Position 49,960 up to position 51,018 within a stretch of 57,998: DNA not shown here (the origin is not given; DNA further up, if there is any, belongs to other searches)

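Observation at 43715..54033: Six-gene envelope cluster: two paralogous RND pumps, one atypical adaptor, an AlgE-like barrel and two secreted unknowns, with no TolC-family channel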

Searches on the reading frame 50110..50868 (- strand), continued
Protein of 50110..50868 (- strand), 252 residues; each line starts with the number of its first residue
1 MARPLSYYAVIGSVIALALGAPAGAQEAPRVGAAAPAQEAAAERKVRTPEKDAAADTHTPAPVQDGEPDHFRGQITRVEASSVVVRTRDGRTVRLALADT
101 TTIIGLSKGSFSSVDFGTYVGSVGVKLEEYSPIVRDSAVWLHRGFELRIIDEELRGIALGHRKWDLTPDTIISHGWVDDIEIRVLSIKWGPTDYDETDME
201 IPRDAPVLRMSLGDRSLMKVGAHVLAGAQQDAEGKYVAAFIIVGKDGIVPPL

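Call 72: find_encoding_contigs(protein=P0418, flank=6000, max_places=2)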
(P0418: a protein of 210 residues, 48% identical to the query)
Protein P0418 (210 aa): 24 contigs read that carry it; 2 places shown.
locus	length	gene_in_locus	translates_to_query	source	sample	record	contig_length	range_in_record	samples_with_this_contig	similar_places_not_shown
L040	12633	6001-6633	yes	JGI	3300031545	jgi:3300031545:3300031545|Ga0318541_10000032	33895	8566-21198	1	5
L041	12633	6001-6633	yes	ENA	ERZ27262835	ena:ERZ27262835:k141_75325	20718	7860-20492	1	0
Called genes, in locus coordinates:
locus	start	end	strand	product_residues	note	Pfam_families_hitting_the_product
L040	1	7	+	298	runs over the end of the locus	PF13622:4HBT_3, PF20789:4HBT_3C, PF02551:Acyl_CoA_thio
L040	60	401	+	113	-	PF00543:P-II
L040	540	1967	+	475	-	PF00171:Aldedh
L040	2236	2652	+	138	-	-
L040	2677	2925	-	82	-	-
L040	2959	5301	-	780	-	PF00999:Na_H_Exchanger, PF00582:Usp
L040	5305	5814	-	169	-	-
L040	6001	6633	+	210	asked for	-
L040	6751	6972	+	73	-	PF22513:FitA-like_RHH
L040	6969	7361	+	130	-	PF01850:PIN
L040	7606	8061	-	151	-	PF07681:DoxX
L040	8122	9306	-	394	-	PF01717:Meth_synt_2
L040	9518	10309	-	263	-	PF00378:ECH_1, PF16113:ECH_2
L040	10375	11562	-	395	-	PF02515:CoA_transf_3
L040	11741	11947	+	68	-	PF20104:DUF6494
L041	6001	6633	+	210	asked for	-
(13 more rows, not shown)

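Call 73: find_encoding_contigs(protein=P0504, flank=6000, max_places=1)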
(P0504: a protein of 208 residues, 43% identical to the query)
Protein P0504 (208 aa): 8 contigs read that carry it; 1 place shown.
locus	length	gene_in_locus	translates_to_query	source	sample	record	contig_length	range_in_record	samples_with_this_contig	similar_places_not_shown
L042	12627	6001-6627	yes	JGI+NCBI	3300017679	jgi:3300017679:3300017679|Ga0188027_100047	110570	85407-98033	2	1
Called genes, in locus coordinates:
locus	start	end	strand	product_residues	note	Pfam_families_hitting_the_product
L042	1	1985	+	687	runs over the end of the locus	PF00009:GTP_EFTU, PF22042:EF-G_D2 (faint), PF14492:EFG_III, PF03764:EFG_IV, PF00679:EFG_C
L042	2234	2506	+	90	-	PF01381:HTH_3 (weak)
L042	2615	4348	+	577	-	PF00916:Sulfate_transp, PF01740:STAS, PF13466:STAS_2 (weak)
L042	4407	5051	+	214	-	PF06912:DUF1275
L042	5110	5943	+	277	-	PF08501:Shikimate_dh_N, PF01488:Shikimate_DH, PF18317:SDH_C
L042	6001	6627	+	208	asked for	-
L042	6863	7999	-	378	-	PF01070:FMN_dh, PF00478:IMPDH (weak), PF00977:His_biosynth (faint), PF03060:NMO (weak), PF01645:Glu_synthase (weak)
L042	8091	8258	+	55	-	-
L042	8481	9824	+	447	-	PF02878:PGM_PMM_I, PF02879:PGM_PMM_II, PF02880:PGM_PMM_III, PF00408:PGM_PMM_IV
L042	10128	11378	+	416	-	PF07690:MFS_1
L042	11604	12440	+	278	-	PF13505:OMP_b-brl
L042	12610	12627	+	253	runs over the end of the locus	-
